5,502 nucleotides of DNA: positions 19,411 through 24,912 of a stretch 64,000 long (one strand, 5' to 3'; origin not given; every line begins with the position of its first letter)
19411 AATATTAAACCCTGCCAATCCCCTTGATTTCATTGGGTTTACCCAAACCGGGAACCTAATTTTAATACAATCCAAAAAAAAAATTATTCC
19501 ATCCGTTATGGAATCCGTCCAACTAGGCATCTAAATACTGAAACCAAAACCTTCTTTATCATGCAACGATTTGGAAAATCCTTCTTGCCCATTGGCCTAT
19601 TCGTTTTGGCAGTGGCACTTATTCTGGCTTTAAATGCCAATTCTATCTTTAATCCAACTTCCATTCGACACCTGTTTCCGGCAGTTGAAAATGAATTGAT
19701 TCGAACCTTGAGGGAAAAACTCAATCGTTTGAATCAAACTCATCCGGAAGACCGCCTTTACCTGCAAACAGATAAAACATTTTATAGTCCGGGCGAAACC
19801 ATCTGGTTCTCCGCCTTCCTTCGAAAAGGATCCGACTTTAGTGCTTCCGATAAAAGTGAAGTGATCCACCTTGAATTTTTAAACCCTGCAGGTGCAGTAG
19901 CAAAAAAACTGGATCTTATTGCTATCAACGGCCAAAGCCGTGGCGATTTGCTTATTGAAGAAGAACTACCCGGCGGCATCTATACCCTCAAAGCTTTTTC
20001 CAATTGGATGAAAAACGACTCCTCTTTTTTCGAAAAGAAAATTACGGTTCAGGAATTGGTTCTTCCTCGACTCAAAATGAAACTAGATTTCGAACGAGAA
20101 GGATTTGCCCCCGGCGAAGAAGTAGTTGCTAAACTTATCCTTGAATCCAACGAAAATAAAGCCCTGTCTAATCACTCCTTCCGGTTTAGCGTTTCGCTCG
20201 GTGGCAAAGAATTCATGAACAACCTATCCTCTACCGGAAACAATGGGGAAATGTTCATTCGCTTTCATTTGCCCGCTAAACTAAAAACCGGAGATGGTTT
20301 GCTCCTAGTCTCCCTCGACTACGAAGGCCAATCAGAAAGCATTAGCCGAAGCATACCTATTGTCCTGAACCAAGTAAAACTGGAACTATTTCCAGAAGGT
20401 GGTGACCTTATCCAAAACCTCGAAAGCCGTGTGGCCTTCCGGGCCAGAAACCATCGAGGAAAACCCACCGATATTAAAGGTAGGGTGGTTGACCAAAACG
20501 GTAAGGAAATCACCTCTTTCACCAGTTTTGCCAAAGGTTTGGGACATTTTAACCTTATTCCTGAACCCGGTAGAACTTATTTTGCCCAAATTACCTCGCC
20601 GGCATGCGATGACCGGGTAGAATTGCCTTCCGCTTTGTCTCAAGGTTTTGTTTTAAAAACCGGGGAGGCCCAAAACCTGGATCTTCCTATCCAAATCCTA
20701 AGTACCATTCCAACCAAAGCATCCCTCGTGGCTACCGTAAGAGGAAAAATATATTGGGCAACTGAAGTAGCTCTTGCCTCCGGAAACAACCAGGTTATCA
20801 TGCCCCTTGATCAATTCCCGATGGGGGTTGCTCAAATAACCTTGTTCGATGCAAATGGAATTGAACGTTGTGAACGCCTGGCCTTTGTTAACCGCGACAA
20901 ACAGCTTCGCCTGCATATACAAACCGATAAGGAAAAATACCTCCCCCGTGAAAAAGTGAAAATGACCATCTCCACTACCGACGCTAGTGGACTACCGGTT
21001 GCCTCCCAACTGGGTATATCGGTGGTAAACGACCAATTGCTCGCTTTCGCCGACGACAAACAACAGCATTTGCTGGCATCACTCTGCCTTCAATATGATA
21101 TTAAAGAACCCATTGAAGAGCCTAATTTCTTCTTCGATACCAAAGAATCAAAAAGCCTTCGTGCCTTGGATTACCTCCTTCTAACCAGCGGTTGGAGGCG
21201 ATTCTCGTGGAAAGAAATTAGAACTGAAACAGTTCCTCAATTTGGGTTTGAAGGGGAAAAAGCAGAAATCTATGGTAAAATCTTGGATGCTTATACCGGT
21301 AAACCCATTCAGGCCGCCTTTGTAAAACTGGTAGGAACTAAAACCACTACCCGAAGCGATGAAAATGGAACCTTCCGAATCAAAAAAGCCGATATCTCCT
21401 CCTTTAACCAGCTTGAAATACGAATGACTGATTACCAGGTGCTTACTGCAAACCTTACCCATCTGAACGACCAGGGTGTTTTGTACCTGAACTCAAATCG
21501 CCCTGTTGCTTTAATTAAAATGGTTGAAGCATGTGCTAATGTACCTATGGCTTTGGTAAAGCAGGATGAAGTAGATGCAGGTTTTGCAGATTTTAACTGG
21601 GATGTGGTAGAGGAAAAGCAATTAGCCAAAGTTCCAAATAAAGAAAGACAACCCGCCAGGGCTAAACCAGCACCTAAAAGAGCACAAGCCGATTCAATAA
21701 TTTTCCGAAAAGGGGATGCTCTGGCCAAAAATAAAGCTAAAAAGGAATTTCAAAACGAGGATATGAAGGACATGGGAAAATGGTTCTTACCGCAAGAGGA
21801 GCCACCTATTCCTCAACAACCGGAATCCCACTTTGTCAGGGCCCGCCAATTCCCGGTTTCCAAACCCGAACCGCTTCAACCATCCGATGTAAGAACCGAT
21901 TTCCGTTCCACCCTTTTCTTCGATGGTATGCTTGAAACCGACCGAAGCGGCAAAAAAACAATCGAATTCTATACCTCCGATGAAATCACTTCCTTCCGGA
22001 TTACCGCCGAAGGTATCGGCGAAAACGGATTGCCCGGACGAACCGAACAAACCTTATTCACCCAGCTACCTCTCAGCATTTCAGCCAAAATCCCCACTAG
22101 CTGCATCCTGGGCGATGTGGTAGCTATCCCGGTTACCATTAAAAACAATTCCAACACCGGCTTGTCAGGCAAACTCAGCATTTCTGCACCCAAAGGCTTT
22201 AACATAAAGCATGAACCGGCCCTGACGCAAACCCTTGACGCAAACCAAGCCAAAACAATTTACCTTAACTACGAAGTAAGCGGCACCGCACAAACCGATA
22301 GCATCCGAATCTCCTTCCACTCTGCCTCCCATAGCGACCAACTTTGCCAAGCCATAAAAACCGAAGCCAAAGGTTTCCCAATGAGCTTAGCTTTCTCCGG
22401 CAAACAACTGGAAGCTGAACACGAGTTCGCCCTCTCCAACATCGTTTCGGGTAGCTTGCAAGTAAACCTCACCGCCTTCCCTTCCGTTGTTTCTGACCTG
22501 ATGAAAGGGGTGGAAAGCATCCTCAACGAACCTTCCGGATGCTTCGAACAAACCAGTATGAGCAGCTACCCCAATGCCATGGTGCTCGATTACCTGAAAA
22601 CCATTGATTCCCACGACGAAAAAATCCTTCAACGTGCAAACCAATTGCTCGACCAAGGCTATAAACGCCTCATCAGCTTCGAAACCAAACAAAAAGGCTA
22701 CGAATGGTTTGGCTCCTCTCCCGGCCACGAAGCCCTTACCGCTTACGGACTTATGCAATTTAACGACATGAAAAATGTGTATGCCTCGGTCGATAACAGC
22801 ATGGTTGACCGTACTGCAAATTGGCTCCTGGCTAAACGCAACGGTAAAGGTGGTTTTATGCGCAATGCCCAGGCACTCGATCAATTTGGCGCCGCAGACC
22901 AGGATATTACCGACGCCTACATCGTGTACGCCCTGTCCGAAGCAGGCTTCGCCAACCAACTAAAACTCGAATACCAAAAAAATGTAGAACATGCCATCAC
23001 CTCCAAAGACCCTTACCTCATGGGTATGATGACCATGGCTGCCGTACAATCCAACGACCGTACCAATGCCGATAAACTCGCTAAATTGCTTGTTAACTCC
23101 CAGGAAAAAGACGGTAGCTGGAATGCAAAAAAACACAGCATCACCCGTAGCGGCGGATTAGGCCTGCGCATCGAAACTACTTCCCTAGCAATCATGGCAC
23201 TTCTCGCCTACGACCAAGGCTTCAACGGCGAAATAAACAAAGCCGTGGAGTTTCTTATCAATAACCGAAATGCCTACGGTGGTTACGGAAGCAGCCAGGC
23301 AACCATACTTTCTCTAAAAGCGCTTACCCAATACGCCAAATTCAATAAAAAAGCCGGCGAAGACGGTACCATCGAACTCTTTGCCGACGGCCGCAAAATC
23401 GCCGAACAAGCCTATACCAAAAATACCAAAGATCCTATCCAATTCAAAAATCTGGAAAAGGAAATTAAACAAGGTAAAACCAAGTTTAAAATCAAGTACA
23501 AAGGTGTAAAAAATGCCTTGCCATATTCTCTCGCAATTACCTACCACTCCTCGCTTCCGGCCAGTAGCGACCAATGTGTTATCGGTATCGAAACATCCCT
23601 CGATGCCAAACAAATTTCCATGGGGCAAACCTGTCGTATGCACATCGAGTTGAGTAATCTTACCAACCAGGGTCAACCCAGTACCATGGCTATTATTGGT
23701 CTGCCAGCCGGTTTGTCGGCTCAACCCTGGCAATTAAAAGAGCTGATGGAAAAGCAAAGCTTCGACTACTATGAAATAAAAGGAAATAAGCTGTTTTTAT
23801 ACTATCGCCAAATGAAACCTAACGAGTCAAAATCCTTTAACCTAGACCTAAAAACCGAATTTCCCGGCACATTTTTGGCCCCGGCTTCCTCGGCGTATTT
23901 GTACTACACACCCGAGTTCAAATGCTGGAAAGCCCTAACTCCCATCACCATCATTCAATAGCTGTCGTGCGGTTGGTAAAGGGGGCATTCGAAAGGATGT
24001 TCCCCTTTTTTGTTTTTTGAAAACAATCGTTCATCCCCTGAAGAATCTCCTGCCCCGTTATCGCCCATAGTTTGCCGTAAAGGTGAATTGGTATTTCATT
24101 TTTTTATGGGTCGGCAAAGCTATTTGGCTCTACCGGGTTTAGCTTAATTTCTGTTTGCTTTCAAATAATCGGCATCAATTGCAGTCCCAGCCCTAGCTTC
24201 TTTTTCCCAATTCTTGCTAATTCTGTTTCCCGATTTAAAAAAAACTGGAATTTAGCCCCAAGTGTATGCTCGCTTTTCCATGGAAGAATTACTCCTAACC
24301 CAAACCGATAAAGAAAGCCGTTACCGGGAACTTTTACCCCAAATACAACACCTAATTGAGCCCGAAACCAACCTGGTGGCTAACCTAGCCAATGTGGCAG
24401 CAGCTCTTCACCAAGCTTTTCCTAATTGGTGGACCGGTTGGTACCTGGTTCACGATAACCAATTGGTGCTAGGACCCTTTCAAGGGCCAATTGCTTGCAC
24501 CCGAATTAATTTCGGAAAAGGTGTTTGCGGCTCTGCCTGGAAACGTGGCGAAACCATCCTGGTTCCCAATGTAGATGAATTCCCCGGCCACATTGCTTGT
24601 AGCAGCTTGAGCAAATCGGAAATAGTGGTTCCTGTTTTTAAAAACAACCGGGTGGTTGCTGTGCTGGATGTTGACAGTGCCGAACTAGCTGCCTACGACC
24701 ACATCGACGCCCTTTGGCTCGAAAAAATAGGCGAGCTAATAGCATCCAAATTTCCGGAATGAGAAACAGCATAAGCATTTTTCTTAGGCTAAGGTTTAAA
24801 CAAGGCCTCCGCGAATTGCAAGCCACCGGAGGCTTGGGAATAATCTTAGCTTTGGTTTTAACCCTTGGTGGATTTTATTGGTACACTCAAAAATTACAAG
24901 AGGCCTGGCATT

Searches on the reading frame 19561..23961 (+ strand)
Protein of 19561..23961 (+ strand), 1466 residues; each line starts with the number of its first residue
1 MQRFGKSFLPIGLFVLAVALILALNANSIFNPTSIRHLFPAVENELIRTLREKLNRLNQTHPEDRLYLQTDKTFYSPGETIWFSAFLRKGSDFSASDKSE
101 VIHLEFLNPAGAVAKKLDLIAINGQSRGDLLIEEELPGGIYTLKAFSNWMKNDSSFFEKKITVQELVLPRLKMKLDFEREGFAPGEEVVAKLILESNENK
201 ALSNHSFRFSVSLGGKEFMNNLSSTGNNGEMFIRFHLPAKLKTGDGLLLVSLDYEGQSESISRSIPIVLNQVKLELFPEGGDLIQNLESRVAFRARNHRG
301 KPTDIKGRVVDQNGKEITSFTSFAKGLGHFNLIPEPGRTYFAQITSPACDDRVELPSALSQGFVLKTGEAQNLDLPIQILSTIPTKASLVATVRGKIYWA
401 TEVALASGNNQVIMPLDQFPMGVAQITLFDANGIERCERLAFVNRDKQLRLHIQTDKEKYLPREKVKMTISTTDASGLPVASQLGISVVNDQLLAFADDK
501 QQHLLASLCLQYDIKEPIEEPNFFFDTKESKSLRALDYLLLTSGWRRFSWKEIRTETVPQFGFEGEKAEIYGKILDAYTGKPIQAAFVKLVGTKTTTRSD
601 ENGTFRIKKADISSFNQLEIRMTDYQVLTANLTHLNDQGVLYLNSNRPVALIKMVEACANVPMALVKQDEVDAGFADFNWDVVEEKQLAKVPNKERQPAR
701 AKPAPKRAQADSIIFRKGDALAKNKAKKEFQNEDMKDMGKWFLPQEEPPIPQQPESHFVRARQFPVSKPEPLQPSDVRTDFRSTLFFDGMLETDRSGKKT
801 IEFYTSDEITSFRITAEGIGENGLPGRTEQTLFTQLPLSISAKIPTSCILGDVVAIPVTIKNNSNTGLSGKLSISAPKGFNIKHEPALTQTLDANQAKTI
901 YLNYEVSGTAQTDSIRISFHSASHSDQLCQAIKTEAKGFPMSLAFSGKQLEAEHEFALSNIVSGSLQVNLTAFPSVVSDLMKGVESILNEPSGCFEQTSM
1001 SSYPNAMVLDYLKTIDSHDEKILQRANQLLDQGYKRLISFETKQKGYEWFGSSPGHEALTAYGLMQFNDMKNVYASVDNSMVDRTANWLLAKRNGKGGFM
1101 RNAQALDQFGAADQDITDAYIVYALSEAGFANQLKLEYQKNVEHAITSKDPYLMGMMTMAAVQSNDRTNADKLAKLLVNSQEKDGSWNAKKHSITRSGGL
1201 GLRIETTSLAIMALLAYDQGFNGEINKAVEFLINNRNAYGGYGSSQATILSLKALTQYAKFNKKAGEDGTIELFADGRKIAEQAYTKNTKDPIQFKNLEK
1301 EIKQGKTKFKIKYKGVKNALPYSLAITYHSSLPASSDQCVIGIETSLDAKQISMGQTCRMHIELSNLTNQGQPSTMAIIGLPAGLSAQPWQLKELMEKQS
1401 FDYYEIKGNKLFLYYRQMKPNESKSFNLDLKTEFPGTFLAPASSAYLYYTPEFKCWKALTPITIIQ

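Call 38: search_protein_families(library=pfam, proteins=[window:19561-23961:+], max_evalue=0.001)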
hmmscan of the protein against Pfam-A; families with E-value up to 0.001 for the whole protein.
window:19561-23961:+ (1466 aa): 9 families
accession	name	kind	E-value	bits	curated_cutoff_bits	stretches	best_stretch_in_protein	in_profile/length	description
PF07678.20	TED_complement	-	4.6e-33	115.1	22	1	976-1258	11-312/312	A-macroglobulin TED domain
PF01835.25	MG2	-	9.3e-16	58.4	32.8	1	65-151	1-86/96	MG2 domain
PF00207.28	A2M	-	3.7e-11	43.1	21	1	784-872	1-90/92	Alpha-2-macroglobulin family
PF07677.20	A2M_recep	-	8.7e-08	33.1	21.7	1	1374-1457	3-92/95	A-macroglobulin receptor binding domain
PF13715.12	CarbopepD_reg_2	-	1.3e-07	31.9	32.2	1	570-637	1-67/88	CarboxypepD_reg-like domain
PF13620.12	CarboxypepD_reg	-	8.4e-07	29.7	32.3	1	570-626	2-60/82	Carboxypeptidase regulatory-like domain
PF13243.12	SQHop_cyclase_C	-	2.5e-06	27.2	26.1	0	1156-1246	194-288/319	Squalene-hopene cyclase C-terminal domain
PF02752.27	Arrestin_C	-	1.8e-05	25.5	27.7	0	171-203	5-37/137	Arrestin (or S-antigen), C-terminal domain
PF17973.7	bMG10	-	0.00052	20.6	26.2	0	1388-1452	68-131/131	Bacterial Alpha-2-macroglobulin MG10 domain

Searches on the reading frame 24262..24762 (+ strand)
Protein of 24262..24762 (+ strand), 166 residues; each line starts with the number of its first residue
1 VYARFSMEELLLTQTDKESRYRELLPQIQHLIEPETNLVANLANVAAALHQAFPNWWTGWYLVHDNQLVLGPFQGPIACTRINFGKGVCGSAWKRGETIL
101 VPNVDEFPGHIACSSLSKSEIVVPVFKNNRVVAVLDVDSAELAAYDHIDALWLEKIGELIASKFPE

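Call 47: search_protein_families(library=pfam, proteins=[window:24262-24762:+], max_evalue=0.0001)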
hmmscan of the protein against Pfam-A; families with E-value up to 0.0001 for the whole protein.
window:24262-24762:+ (166 aa): 2 families
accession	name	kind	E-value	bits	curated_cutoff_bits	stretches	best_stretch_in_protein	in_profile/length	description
PF13185.12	GAF_2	-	1.4e-11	45.1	28.6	1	45-161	11-132/136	GAF domain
PF01590.32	GAF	-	7.8e-07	30.1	22.4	1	62-161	34-130/133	GAF domain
